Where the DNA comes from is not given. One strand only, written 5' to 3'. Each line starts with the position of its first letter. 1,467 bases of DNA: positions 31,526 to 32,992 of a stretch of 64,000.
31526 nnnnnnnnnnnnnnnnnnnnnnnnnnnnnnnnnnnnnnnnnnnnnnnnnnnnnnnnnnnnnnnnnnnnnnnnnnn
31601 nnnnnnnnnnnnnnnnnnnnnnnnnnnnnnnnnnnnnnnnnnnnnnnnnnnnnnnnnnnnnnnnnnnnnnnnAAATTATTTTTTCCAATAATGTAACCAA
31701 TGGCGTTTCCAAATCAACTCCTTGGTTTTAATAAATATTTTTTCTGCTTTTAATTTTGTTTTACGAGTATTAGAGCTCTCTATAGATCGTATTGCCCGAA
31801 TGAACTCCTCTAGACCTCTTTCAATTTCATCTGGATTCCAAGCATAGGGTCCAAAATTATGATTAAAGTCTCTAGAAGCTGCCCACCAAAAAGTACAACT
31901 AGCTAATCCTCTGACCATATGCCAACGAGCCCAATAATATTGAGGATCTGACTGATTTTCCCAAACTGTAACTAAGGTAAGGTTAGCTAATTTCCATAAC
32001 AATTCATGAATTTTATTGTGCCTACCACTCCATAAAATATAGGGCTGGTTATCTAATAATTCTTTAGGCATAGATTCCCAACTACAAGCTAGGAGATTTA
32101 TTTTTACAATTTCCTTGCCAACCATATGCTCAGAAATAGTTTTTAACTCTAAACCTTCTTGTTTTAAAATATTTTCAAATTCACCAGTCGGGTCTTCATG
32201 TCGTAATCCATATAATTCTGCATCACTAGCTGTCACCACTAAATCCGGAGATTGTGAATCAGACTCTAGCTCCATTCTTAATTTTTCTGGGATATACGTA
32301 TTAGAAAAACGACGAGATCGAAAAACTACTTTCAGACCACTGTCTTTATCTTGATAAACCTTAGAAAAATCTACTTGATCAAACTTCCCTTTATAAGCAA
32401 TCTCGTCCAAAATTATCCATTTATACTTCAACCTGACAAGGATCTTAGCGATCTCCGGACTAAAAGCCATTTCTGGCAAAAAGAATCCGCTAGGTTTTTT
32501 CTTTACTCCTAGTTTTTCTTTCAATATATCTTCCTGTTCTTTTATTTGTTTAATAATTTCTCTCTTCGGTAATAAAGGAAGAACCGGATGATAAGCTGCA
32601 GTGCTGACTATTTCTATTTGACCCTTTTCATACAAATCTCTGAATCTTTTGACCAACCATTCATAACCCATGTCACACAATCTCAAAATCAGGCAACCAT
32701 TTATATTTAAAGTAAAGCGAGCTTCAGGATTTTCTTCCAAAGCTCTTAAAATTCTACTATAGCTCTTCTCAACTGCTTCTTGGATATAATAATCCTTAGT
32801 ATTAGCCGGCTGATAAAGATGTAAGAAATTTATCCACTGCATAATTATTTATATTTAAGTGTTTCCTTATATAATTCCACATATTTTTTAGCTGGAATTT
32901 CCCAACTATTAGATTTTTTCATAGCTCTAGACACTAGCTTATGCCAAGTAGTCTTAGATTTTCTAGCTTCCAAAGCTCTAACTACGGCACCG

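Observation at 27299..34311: Six-gene translationally coupled alpha-glucan block with unusual accessory enzymes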

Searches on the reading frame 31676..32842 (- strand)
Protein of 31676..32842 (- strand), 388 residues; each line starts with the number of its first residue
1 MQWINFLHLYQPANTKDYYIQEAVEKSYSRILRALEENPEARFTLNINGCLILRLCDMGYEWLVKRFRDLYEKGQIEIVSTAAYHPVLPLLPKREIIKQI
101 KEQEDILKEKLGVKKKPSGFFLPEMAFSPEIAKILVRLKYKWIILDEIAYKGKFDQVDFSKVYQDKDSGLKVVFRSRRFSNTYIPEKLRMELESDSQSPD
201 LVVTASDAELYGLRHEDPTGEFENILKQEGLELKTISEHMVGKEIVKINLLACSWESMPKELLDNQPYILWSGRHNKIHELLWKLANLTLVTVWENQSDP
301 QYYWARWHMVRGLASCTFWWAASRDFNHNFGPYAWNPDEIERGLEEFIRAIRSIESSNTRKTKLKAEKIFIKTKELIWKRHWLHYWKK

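Call 3: search_protein_families(library=pfam, proteins=[window:31676-32842:-], max_evalue=0.01)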
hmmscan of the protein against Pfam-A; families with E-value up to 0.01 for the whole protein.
window:31676-32842:- (388 aa): 4 families
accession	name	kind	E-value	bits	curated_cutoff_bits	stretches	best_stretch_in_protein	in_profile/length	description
PF03065.20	Glyco_hydro_57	-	1.2e-32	113.8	21.2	1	22-240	50-279/291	Glycosyl hydrolase family 57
PF01074.27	Glyco_hydro_38N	-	9.5e-05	22.4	25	1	18-153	21-151/270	Glycosyl hydrolases family 38 N-terminal domain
PF01522.26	Polysacc_deac_1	-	0.00027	21.3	23.1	1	42-141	34-122/124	Polysaccharide deacetylase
PF22159.1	PSMA-like_N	-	0.0065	16.1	26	1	64-162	92-194/329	Maltose-forming alpha-amylase-like, N-terminal domain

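Call 4: search_protein_families(library=ncbifam, proteins=[window:31676-32842:-], max_evalue=0.01)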
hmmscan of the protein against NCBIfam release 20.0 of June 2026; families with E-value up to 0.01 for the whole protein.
window:31676-32842:- (388 aa): 2 families
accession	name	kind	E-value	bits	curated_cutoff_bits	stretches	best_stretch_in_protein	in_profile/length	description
NF041566.1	branchenz_Thermus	equivalog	6.5e-09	35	920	1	63-130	123-189/527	1,4-alpha-glucan branching protein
NF041133.1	branch_enz_Thcocales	equivalog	2.1e-08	33.1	1000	1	63-130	123-189/553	1,4-alpha-glucan branching protein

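Call 7: search_solved_structures(query=window:31676-32842:-, max_evalue=1)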
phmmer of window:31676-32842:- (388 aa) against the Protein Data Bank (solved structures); distinct sequences matched with E-value up to 1: 8.
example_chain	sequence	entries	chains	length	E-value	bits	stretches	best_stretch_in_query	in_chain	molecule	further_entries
1k1w_A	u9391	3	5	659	3.2e-14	56.1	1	4-194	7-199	4-ALPHA-GLUCANOTRANSFERASE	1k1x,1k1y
3n8t_A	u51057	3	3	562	1.4e-06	30.9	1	16-129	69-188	alpha-amylase, GH57 family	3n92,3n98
5wu7_A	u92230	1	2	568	2.8e-06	30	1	16-130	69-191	Uncharacterized protein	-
1ufa_A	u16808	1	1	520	6.3e-05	25.5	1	63-130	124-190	TT1467 protein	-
3p0b_A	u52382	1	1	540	7e-05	25.3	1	63-130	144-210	TT1467 protein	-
7e1y_A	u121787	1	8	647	0.0064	18.9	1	64-148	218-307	Glycoside hydrolase, family 57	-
2b5d_X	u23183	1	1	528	0.05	16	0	63-150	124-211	alpha-Amylase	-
5nd1_A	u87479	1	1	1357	0.52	12.6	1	264-333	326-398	Capsid protein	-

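Call 62: find_homologous_proteins(query=window:31676-32842:-, max_evalue=0.001)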
Query window:31676-32842:- (388 aa): 993 proteins with E <= 0.001 among 4130 candidates; the best 120 are listed.
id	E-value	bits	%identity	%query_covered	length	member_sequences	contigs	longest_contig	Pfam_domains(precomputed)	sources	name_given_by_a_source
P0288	8.2e-254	860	95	100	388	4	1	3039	PF03065.21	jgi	-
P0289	4.1e-172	591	66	100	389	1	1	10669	PF03065.21,PF01522.27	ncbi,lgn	-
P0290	6.2e-170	584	65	100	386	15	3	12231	PF03065.21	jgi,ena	-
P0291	6.4e-170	584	65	100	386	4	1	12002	PF03065.21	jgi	jgi:predicted glycosyl hydrolase (DUF1957 family)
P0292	2.7e-169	582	63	100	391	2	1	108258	PF03065.21,PF01522.27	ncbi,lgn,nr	ncbi:hypothetical protein EOL94_01565 [bacterium]|nr:hypothetical protein [bacterium]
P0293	8.1e-169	580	64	100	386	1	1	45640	PF03065.21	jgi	jgi:predicted glycosyl hydrolase (DUF1957 family)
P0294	9.2e-169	580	64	100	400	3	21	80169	PF03065.21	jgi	jgi:predicted glycosyl hydrolase (DUF1957 family)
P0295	1.3e-168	579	62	100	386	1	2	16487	PF03065.21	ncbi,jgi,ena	-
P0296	1.5e-168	579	64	100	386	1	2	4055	PF03065.21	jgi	jgi:predicted glycosyl hydrolase (DUF1957 family)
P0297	8.0e-168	577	63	100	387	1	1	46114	PF03065.21,PF01522.27,PF01074.29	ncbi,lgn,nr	ncbi:MAG: polysaccharide deacetylase family protein [Candidatus Pacebacteria bacterium]|nr:polysacch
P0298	1.5e-166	573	62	100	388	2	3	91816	PF03065.21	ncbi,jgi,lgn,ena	-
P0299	2.2e-163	562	62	100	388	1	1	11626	PF03065.21,PF01522.27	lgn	-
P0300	2.2e-153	529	59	100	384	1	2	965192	PF03065.21,PF01522.27,PF01074.29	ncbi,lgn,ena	ncbi:MAG: polysaccharide deacetylase family protein [Candidatus Falkowbacteria bacterium]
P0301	8.9e-152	524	58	100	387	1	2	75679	PF03065.21,PF01522.27,PF01074.29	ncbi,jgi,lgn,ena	ncbi:MAG: polysaccharide deacetylase family protein [Patescibacteria group bacterium]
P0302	5.1e-151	521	59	100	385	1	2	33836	PF03065.21,PF01522.27,PF01074.29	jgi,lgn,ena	jgi:predicted glycosyl hydrolase (DUF1957 family)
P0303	3.9e-150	519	58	100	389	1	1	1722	PF03065.21,PF01522.27,PF01074.29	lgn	-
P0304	6.6e-150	518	58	100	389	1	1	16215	PF03065.21,PF01522.27,PF01074.29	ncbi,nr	ncbi:MAG: polysaccharide deacetylase family protein [Patescibacteria group bacterium]|nr:polysacchar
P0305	4.3e-149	515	58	100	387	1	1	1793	PF03065.21,PF01522.27,PF01074.29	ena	-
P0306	1.4e-147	510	57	100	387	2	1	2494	PF03065.21,PF01522.27,PF01074.29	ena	-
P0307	1.6e-147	510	57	100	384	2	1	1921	PF03065.21,PF01522.27,PF01074.29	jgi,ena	-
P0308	5.1e-147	508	57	100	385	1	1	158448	PF03065.21,PF01522.27,PF01074.29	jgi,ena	-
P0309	8.4e-147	508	57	100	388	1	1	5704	PF03065.21,PF01522.27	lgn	-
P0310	1.6e-146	507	57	100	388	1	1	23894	PF03065.21,PF01522.27,PF01074.29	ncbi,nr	ncbi:MAG: polysaccharide deacetylase family protein [Patescibacteria group bacterium]|nr:polysacchar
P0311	1.9e-146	506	56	100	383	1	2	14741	PF03065.21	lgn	-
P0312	2.1e-146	506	57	100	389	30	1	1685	PF03065.21,PF01522.27,PF01074.29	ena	-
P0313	2.4e-146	506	56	100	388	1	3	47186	PF03065.21,PF01074.29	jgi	-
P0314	2.5e-146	506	58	100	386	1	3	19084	PF03065.21,PF01522.27,PF01074.29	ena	-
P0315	1.9e-145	503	57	100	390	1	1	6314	PF03065.21,PF01522.27,PF01074.29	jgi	-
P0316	2.2e-145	503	57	100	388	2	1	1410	PF03065.21,PF01522.27,PF01074.29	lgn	-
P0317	1.1e-144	501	56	100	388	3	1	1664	PF03065.21,PF01522.27,PF01074.29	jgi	-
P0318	1.5e-144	500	56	100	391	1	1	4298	PF03065.21,PF01522.27,PF01074.29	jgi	jgi:alpha-amylase/alpha-mannosidase (GH57 family)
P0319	1.5e-144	500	56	100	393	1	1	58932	PF03065.21,PF01522.27,PF01074.29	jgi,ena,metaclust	metaclust:\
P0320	3.1e-144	499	55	99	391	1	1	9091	PF03065.21,PF01074.29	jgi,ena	-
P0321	5.5e-144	498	53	100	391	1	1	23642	PF03065.21,PF01522.27,PF01074.29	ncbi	-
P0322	6.4e-144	498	55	100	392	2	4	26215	PF03065.21,PF01522.27,PF01074.29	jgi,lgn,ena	-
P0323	1.4e-143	497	56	100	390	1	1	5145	PF03065.21,PF01074.29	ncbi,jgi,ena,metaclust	metaclust:\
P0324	4.3e-143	495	56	100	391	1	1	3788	PF03065.21,PF01074.29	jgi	jgi:predicted glycosyl hydrolase (DUF1957 family)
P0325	5.0e-143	495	56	100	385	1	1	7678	PF03065.21,PF01522.27,PF01074.29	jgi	-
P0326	2.1e-142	493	55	100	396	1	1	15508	PF03065.21,PF01522.27,PF01074.29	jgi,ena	-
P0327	2.1e-142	493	55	99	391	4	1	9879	PF03065.21,PF01074.29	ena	-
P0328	2.1e-142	493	57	100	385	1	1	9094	PF03065.21,PF01522.27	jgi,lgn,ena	-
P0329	3.3e-142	492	55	100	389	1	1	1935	PF03065.21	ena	-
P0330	4.7e-142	492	55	99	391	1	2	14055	PF03065.21,PF01074.29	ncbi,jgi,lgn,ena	ncbi:MAG: hypothetical protein WC564_04935 [Patescibacteria group bacterium]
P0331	6.5e-142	491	54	99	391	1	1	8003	PF03065.21,PF01074.29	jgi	jgi:hypothetical protein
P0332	7.6e-142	491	53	100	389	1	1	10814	PF03065.21,PF01522.27,PF01074.29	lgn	-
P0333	9.5e-142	491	54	99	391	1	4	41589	PF03065.21,PF01074.29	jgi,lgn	-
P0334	2.1e-141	490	54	99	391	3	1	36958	PF03065.21,PF01522.27,PF01074.29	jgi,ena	-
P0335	2.2e-141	490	56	100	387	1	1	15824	PF03065.21,PF01522.27,PF01074.29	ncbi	-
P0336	6.6e-141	488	55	100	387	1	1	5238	PF03065.21,PF01074.29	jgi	jgi:predicted glycosyl hydrolase (DUF1957 family)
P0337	8.5e-141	488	54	100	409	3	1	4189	PF03065.21,PF01074.29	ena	-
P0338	1.2e-140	487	55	100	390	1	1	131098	PF03065.21,PF01074.29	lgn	-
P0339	2.7e-140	486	57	100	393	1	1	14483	PF03065.21,PF01074.29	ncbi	-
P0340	3.4e-140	486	54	100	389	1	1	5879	PF03065.21,PF01074.29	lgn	-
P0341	3.4e-140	486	55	100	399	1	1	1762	PF03065.21,PF01522.27,PF01074.29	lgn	-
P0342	3.5e-140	486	55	98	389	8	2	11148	PF03065.21,PF01522.27,PF01074.29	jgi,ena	-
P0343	6.6e-140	485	56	100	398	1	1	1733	PF03065.21,PF01074.29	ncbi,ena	-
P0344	6.6e-140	485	55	100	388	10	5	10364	PF03065.21,PF01522.27,PF01074.29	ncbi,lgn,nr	ncbi:polysaccharide deacetylase family protein [Patescibacteria group bacterium]|nr:polysaccharide d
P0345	6.7e-140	485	53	100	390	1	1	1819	PF03065.21,PF01522.27,PF01074.29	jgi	jgi:predicted glycosyl hydrolase (DUF1957 family)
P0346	9.2e-140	484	54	100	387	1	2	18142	PF03065.21,PF01522.27,PF01074.29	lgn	-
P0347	1.1e-139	484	55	100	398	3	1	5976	PF03065.21,PF01074.29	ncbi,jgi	-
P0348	1.4e-139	484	53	100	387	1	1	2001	PF03065.21,PF01074.29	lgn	-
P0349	2.6e-139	483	53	100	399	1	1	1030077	PF03065.21,PF01074.29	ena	-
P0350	3.9e-139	482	55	100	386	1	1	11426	PF03065.21,PF01522.27,PF01074.29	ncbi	-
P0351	4.7e-139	482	55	98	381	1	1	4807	PF03065.21,PF01074.29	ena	-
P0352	5.4e-139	482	55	98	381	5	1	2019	PF03065.21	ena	-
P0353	7.6e-139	481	53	99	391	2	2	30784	PF03065.21,PF01074.29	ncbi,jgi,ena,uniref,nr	ncbi:hypothetical protein COT98_01665 [Candidatus Falkowbacteria bacterium CG10_big_fil_rev_8_21_14_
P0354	7.7e-139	481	54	100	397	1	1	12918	PF03065.21,PF01522.27,PF01074.29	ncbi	ncbi:MAG: polysaccharide deacetylase family protein [Patescibacteria group bacterium]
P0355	8.3e-139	481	54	100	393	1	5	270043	PF03065.21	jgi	jgi:predicted glycosyl hydrolase (DUF1957 family)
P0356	9.5e-139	481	54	100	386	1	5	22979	PF03065.21,PF01522.27,PF01074.29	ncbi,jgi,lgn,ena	-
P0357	1.6e-138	480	54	99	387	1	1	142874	PF03065.21,PF01074.29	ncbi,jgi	-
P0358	3.4e-138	479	55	100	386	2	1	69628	PF03065.21,PF01522.27,PF01074.29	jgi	-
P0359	3.7e-138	479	55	100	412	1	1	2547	PF03065.21,PF01074.29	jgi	-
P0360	5.1e-138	479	55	100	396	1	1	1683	PF03065.21,PF01074.29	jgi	jgi:predicted glycosyl hydrolase (DUF1957 family)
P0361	5.2e-138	479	55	99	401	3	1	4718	PF03065.21,PF01522.27,PF01074.29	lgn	-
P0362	8.2e-138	478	54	98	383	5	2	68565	PF03065.21,PF01074.29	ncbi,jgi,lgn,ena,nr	ncbi:MAG: hypothetical protein WC164_01560 [Patescibacteria group bacterium]|nr:hypothetical protein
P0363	1.3e-137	477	57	100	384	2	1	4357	PF03065.21,PF01522.27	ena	-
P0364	1.3e-137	477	53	100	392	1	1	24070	PF03065.21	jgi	jgi:predicted glycosyl hydrolase (DUF1957 family)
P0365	1.8e-137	477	55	100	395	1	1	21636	PF03065.21,PF01074.29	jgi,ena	-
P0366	1.9e-137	477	54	99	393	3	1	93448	PF03065.21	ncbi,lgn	-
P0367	1.9e-137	477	51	100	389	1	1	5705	PF03065.21,PF01074.29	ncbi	-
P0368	3.1e-137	476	54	100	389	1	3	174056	PF03065.21,PF01522.27,PF01074.29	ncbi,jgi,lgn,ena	-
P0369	5.2e-137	475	54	100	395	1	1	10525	PF03065.21,PF01074.29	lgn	-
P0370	6.4e-137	475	55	100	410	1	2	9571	PF03065.21,PF01522.27,PF01074.29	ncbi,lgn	ncbi:MAG: polysaccharide deacetylase family protein [Patescibacteria group bacterium]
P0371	7.7e-137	475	53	100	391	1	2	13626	PF03065.21,PF01522.27,PF01074.29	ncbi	-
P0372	8.7e-137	475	52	100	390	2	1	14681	PF03065.21,PF01522.27,PF01074.29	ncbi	ncbi:polysaccharide deacetylase family protein [Patescibacteria group bacterium]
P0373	1.1e-136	474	53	100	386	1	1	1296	PF03065.21,PF01522.27,PF01074.29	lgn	-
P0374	1.6e-136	474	54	100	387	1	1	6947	PF03065.21,PF01522.27,PF01074.29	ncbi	-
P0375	1.7e-136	474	53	100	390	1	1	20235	PF03065.21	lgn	-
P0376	3.4e-136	473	53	100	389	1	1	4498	PF03065.21,PF01074.29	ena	-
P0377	3.7e-136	473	52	99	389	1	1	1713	PF03065.21,PF01522.27,PF01074.29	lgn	-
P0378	5.3e-136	472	55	100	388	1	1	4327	PF03065.21,PF01522.27,PF01074.29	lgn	-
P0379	6.4e-136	472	53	100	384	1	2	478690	PF03065.21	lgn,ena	-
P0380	1.1e-135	471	52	100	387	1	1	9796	PF03065.21,PF01074.29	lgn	-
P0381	1.1e-135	471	53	100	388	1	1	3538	PF03065.21,PF01522.27,PF01074.29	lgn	-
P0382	1.8e-135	470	55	99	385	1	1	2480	PF03065.21,PF01522.27,PF01074.29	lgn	-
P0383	1.8e-135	470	55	98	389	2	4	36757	PF03065.21,PF01074.29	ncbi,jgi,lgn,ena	-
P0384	1.9e-135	470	53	100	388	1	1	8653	PF03065.21,PF01522.27,PF01074.29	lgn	-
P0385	2.4e-135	470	52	100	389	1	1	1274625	PF03065.21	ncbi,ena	-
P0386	3.1e-135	469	53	100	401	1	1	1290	PF03065.21,PF01074.29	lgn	-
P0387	3.1e-135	469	52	99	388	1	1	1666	PF03065.21,PF01522.27,PF01074.29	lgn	-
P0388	4.7e-135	469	53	99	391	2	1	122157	PF03065.21,PF01522.27,PF01074.29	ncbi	-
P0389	5.8e-135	469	52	100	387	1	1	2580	PF03065.21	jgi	jgi:predicted glycosyl hydrolase (DUF1957 family)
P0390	6.0e-135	469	52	100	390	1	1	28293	PF03065.21,PF01074.29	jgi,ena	jgi:predicted glycosyl hydrolase (DUF1957 family)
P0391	6.8e-135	468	54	99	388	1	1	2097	PF03065.21,PF01522.27,PF01074.29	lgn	-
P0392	6.8e-135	468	52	100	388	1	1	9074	PF03065.21,PF01522.27,PF01074.29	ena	-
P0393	1.2e-134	468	51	100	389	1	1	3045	PF03065.21,PF01074.29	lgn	-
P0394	1.2e-134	468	53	100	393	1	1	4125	PF03065.21,PF01074.29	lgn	-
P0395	1.2e-134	467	52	100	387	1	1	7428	PF03065.21,PF01522.27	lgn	-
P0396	1.3e-134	467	53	100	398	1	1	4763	PF03065.21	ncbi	-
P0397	1.4e-134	467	52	100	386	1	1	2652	PF03065.21,PF01522.27,PF01074.29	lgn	-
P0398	1.5e-134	467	54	100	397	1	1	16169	PF03065.21,PF01074.29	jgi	-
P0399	1.6e-134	467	53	100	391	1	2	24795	PF03065.21,PF01074.29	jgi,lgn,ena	-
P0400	1.6e-134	467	53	100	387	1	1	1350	PF03065.21,PF01522.27,PF01074.29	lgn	-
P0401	1.6e-134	467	53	100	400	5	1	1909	PF03065.21,PF01074.29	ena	-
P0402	1.7e-134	467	53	100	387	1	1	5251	PF03065.21,PF01074.29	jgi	-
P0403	2.0e-134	467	54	100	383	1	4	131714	PF03065.21,PF01074.29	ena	-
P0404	2.1e-134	467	55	100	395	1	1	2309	PF03065.21,PF01074.29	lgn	-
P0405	3.4e-134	466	52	100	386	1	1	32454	PF03065.21,PF01074.29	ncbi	-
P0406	3.8e-134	466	53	99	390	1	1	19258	PF03065.21,PF01522.27,PF01074.29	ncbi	-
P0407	4.0e-134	466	54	100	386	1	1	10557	PF03065.21,PF01522.27,PF01074.29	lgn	-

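Call 70: predict_structure(alignment_id=A3)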
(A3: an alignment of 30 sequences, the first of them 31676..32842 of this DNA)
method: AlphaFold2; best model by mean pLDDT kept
length: 388 residues; sequences in the alignment: 30
mean_pLDDT: 90.9   pTM: 0.90
mean pLDDT of the five models: 90.9, 90.7, 89.8, 88.7, 87.5
residues with pLDDT >= 90: 289; 70-90: 74; 50-70: 23; < 50: 2
segments of 3 or more residues with pLDDT < 50: none
pLDDT, mean of each block of 10 residues (from residue 1): 95 87 95 96 96 96 98 97 90 95 97 95 95 98 97 94 97 95 91 80 91 84 92 97 97 92 91 87 95 95 95 82 53 63 93 94 97 89 70
secondary structure, 60 per line:
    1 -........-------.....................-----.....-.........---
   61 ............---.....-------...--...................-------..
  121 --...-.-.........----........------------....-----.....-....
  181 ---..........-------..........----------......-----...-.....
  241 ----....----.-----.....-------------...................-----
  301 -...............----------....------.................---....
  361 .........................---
elements in order: E2-9 H17-37 E43-47 H49-57 H61-72 E76-80 H93-111 H129-137 E142-146 E162-165 E171-175 H177-180 H184-193 E201-207 H221-226 E232-234 H236-240 E245-248 H259-263 H277-295 H302-316 H327-330 H337-353 H357-385

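Call 75: fold_search(model_id=the predicted structure, library=pdb)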
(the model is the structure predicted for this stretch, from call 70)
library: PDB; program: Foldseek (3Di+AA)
matches with E <= 10: 649; with E <= 0.001: 74
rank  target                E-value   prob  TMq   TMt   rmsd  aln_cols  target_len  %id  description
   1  1k1w                  5.8e-18  1.00  0.67  0.43   6.5       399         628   19  Crystal structure of 4-alpha-glucanotransferase from thermococcus litoralis (released 2003-06-17)
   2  1k1x_B                6.4e-18  1.00  0.67  0.43   7.4       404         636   20  Crystal structure of 4-alpha-glucanotransferase from thermococcus litoralis (released 2003-06-17)
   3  1k1x_A                3.3e-17  1.00  0.70  0.44   6.6       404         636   20  Crystal structure of 4-alpha-glucanotransferase from thermococcus litoralis (released 2003-06-17)
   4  3p0b                  1.2e-15  1.00  0.69  0.54   6.0       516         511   16  Thermus thermophilus family GH57 branching enzyme: crystal structure, mechanism of action and products formed (released 2010-10-20)
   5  1ufa                  1.6e-15  1.00  0.68  0.54   7.3       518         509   16  Crystal structure of TT1467 from Thermus thermophilus HB8 (released 2003-11-28)
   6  7e1y_A                1.7e-13  1.00  0.64  0.48   5.6       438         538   17  Staphylothermus marinus amylopullulanase -SmApu (released 2022-02-09)
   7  5wu7_A                3.0e-13  1.00  0.67  0.50   7.4       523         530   15  Crystal structure of GH57-type branching enzyme from hyperthermophilic archaeon Pyrococcus horikoshii (released 2017-03-08)
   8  5wu7_B                1.3e-12  1.00  0.65  0.49   7.5       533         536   14  Crystal structure of GH57-type branching enzyme from hyperthermophilic archaeon Pyrococcus horikoshii (released 2017-03-08)
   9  3n8t                  1.7e-12  1.00  0.67  0.49   9.1       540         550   15  Native structure of TK1436, a GH57 branching enzyme from hyperthermophilic archaeon Thermococcus kodakaraensis (released 2010-10-27)
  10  2b5d                  2.6e-12  1.00  0.62  0.48   9.5       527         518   15  Crystal structure of the novel alpha-amylase AmyC from Thermotoga maritima (released 2006-03-07)
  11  9jlr_D                1.2e-11  1.00  0.65  0.53   6.8       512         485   12  Crystal structure of GH57 family amylopullulanase from Aquifex aeolicus mutant E256Q in complex with maltopentaose (released 2025-06-04)
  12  9ihu_A                1.3e-11  1.00  0.63  0.52   6.9       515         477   13  GH57 family Amylopullulanase from Aquifex aeolicus (released 2025-06-04)
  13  9jlu_A                1.9e-11  1.00  0.63  0.52   6.9       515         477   12  GH57 family amylopullulanase from Aquifex aeolicus D352N mutant complex with beta-cyclodextrin (released 2025-06-04)
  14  9jlt_B                2.3e-11  1.00  0.63  0.52   6.7       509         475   12  GH57 family amylopullulanase D352N mutant from Aquifex aeolicus complex with alpha-cyclodextrin (released 2025-06-04)
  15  9jlq_D                2.5e-11  1.00  0.64  0.52   7.0       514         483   12  Crystal structure of GH57 family amylopullulanase from Aquifex aeolicus wild type apo (released 2025-06-04)
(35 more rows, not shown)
